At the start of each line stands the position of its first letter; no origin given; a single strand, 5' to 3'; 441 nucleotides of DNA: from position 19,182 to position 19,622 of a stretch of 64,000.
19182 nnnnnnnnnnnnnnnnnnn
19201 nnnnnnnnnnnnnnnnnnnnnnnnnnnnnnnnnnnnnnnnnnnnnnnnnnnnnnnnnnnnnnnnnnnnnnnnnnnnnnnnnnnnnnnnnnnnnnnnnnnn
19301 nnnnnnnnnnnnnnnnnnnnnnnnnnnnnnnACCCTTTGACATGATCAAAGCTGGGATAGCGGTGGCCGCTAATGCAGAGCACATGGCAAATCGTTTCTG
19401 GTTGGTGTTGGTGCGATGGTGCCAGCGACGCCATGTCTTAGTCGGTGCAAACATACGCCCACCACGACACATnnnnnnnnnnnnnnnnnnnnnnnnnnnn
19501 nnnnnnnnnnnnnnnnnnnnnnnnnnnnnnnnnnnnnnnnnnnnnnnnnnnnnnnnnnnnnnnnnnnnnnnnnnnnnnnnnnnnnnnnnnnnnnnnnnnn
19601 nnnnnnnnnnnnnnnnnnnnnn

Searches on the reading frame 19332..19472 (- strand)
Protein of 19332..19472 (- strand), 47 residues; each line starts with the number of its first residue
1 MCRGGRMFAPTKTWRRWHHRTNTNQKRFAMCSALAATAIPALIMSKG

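Call 65: search_solved_structures(query=window:19332-19472:-, max_evalue=0.001)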
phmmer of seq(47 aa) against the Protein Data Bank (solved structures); distinct sequences matched with E-value up to 0.001: 73 (the best 60 are shown).
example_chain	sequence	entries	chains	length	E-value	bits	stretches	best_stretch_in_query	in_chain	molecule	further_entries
28ln_B1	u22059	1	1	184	4.3e-24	85.4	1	1-47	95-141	Large ribosomal subunit protein uL4,X-box-binding protein 1, luminal form,X-box-binding pr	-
7oyc_C1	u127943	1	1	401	5.8e-24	85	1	1-47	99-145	60S ribosomal protein L4-B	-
6d90_C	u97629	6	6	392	8.1e-24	84.5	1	1-47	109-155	Ribosomal protein L4 | uL4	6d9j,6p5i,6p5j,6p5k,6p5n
6swa_C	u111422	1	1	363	8.1e-24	84.5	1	1-47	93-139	60S ribosomal protein L4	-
11he_L4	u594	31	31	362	8.7e-24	84.4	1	1-47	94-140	60S ribosomal protein L4 | uL4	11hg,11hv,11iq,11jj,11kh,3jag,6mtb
3jai_C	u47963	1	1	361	8.7e-24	84.4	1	1-47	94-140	uL4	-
3jah_C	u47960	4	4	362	8.7e-24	84.4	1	1-47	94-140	uL4 | Ribosomal protein L4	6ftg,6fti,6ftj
7ucj_C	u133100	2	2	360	8.9e-24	84.4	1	1-47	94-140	60S ribosomal protein L4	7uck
9f1b_BC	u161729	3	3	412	9.4e-24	84.3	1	1-47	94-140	Large ribosomal subunit protein uL4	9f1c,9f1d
9h4n_F2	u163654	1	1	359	9.4e-24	84.3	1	1-47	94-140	Large ribosomal subunit protein uL4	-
7nfx_C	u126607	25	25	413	9.4e-24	84.3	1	1-47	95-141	60S ribosomal protein L4 | uL4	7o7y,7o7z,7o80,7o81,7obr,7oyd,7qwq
9qqa_BC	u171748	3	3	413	9.4e-24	84.3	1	1-47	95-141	Large ribosomal subunit protein uL4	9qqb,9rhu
6xa1_LC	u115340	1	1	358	9.5e-24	84.3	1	1-47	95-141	60S ribosomal protein L4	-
7cpu_LC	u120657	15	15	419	9.7e-24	84.3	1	1-47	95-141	60S ribosomal protein L4 | Large ribosomal subunit protein uL4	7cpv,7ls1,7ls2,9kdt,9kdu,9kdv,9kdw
5lzs_C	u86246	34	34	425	9.8e-24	84.3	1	1-47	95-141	uL4 | 60S ribosomal protein L4 | Large ribosomal subunit protein uL4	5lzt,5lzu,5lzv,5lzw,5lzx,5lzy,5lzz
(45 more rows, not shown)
